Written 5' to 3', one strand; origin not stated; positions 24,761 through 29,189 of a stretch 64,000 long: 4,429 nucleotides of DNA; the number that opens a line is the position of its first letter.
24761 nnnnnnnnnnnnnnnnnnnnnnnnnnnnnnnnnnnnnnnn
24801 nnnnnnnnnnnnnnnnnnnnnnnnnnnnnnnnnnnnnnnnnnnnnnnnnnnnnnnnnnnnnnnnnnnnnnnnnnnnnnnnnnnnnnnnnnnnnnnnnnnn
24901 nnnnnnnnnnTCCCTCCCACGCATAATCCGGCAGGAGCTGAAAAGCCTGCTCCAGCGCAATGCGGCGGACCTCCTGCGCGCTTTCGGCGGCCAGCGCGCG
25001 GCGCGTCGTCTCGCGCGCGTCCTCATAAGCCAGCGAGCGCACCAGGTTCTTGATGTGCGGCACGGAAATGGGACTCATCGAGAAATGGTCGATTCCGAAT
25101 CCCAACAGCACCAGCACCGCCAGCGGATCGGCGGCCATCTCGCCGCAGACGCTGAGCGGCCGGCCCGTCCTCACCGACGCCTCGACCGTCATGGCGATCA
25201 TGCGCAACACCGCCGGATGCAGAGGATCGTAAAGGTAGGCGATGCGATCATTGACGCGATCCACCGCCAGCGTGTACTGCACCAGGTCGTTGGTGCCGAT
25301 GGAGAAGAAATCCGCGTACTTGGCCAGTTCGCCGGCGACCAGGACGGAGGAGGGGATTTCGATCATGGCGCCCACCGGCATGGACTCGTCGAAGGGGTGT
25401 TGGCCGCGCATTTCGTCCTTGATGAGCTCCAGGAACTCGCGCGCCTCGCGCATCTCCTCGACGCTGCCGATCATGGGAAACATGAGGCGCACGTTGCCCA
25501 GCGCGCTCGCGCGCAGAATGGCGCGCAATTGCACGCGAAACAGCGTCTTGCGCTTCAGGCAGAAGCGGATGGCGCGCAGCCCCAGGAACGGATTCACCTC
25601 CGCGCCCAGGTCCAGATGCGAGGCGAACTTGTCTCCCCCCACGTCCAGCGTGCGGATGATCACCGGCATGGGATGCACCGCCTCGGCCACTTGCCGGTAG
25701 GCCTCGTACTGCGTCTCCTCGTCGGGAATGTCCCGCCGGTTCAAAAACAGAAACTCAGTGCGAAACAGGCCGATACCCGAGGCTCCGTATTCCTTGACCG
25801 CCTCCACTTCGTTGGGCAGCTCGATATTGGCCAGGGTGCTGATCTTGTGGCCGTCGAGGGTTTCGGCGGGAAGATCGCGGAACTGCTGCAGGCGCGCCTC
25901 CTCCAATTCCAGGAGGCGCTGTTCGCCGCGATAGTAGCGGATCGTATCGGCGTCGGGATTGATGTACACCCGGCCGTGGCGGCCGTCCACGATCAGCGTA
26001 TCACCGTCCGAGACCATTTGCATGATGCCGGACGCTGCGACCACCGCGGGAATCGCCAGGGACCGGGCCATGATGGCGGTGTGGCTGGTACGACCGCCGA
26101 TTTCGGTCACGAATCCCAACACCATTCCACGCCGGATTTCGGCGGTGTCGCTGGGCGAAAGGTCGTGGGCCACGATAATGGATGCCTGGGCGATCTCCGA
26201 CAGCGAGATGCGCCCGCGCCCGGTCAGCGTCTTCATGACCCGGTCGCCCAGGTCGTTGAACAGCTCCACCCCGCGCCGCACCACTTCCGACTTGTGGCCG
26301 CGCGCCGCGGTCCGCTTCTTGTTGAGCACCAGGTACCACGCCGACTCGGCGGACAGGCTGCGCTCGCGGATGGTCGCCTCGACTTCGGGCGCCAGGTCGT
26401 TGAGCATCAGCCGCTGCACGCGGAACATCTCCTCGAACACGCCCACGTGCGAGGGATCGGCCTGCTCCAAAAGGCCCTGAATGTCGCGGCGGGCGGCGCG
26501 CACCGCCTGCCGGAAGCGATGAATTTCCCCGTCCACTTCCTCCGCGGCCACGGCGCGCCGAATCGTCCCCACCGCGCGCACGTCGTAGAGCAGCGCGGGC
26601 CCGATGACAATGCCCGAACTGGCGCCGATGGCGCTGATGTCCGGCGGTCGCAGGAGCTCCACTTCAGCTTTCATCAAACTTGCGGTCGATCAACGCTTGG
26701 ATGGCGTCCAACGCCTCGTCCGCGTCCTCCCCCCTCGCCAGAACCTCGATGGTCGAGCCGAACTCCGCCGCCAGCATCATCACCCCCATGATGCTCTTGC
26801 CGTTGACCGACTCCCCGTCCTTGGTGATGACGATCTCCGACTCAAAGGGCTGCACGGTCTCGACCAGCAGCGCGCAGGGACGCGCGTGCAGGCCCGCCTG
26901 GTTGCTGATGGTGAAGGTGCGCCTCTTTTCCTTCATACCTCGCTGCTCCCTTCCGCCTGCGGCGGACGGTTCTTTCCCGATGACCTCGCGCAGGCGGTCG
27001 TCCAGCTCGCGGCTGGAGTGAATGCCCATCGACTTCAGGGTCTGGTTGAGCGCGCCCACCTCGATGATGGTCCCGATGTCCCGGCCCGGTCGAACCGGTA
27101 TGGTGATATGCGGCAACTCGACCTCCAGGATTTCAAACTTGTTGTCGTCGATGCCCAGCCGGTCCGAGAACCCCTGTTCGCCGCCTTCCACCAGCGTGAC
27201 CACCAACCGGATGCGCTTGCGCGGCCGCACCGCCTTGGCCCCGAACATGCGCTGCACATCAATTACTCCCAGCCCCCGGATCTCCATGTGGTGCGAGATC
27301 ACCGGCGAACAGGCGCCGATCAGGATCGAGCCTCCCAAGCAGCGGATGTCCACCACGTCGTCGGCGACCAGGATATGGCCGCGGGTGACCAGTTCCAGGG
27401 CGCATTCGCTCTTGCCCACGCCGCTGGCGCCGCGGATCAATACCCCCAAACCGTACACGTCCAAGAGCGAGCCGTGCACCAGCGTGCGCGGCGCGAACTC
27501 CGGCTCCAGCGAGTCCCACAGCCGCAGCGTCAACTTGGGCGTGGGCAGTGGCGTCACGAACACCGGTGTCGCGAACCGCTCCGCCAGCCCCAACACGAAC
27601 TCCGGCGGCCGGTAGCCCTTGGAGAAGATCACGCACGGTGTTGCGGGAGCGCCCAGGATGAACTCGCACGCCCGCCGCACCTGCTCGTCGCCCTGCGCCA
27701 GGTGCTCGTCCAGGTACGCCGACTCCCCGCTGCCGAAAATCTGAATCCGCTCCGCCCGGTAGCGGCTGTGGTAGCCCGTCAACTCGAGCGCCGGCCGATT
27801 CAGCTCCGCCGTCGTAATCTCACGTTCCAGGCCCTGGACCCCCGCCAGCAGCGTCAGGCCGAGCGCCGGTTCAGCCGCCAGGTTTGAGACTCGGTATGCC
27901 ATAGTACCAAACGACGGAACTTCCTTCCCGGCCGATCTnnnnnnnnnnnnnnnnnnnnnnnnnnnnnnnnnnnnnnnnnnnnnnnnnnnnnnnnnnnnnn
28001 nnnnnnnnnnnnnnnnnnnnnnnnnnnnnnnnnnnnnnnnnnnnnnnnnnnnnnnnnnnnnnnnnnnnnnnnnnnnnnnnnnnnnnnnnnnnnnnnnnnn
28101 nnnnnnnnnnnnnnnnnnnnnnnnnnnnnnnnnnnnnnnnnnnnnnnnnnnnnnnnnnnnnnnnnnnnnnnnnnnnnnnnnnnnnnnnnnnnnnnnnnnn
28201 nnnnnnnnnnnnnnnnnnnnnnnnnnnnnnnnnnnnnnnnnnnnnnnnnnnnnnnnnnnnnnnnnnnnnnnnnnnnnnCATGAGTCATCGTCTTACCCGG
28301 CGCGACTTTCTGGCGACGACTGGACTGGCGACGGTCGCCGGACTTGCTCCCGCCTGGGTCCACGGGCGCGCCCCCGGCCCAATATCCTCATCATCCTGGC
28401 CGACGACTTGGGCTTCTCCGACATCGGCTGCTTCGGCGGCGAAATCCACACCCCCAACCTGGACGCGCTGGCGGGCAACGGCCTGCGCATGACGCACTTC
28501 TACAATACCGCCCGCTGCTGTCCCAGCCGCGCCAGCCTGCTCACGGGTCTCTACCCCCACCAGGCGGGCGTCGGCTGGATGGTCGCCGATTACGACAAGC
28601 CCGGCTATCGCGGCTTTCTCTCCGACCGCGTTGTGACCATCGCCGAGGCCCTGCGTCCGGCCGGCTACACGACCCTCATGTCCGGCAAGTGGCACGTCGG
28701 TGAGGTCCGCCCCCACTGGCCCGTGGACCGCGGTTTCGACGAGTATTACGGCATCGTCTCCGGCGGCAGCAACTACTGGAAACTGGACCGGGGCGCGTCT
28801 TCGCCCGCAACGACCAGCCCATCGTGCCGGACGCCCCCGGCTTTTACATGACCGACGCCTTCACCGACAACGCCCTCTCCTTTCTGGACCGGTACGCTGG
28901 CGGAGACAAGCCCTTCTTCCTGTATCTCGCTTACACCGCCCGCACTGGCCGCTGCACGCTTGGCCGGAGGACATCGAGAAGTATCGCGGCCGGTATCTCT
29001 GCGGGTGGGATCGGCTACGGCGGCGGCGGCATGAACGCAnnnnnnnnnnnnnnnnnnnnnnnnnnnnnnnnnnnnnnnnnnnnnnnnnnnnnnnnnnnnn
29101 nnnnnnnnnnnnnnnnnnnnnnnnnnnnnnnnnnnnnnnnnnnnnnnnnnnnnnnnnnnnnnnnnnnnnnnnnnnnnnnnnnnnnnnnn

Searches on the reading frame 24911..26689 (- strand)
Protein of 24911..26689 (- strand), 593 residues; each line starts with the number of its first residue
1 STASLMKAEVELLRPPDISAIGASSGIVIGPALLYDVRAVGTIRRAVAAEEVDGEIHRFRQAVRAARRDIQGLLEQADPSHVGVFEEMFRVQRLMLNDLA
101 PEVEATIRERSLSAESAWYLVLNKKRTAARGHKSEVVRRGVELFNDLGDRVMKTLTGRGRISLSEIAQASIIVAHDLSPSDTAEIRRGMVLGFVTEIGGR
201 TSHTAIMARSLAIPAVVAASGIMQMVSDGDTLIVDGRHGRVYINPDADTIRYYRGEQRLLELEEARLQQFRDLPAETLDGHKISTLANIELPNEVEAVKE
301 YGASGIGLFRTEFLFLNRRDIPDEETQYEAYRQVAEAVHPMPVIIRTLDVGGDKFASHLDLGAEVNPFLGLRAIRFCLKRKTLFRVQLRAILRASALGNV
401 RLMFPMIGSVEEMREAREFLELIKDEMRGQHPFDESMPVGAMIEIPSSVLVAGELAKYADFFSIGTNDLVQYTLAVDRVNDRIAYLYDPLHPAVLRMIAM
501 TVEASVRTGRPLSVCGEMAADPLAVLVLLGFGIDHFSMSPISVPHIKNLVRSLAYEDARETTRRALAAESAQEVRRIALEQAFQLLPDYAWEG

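Call 25: search_protein_families(library=pfam, proteins=[window:24911-26689:-], max_evalue=0.001)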
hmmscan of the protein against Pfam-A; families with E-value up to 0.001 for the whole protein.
window:24911-26689:- (593 aa): 3 families
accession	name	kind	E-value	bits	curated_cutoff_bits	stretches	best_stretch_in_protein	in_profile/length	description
PF02896.24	PEP-utilizers_C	-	1.1e-113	379.7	22.8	1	265-553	2-291/293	PEP-utilising enzyme, PEP-binding domain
PF00391.29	PEP-utilizers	-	3.1e-24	84.8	23.1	1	168-239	3-72/72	PEP-utilising enzyme, mobile domain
PF05524.18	PEP-utilisers_N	-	9.6e-17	61.7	24.4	1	20-131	2-112/121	PEP-utilising enzyme, N-terminal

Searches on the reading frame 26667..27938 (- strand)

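Call 25: search_protein_families(library=pfam, proteins=[window:26667-27938:-], max_evalue=0.001)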
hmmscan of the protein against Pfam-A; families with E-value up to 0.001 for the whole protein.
window:26667-27938:- (424 aa): 3 families
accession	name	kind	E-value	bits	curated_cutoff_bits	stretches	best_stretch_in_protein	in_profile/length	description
PF07475.17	Hpr_kinase_C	-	8.7e-63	211.3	33.3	1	147-315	2-170/171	HPr Serine kinase C-terminal domain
PF00381.24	PTS-HPr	-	4.9e-29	100.6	23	1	339-418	2-80/81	PTS HPr component phosphorylation site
PF02603.21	Hpr_kinase_N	-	2.1e-23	83.1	24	1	18-141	4-122/125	HPr Serine kinase N terminus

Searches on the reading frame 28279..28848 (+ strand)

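Call 24: search_protein_families(library=pfam, proteins=[window:28279-28848:+], max_evalue=0.001)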
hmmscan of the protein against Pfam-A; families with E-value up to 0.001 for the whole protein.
window:28279-28848:+ (190 aa): 2 families
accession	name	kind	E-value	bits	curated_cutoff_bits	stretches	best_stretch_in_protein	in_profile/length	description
PF00884.28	Sulfatase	-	7.6e-26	91.6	25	1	34-168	1-131/301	Sulfatase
PF01663.27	Phosphodiest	-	6.5e-05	23.1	23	1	37-98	2-62/342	Type I phosphodiesterase / nucleotide pyrophosphatase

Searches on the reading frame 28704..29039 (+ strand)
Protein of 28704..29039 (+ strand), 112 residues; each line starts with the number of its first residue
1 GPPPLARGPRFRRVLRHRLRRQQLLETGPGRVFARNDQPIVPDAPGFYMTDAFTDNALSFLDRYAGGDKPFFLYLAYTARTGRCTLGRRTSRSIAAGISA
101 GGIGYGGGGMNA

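Call 36: search_protein_families(library=pfam, proteins=[window:28704-29039:+], max_evalue=0.1)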
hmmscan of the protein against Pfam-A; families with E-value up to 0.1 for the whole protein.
window:28704-29039:+ (112 aa): 1 family
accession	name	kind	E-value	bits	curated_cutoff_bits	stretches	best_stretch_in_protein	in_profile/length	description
PF00884.28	Sulfatase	-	0.014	15.2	25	1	38-77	141-171/301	Sulfatase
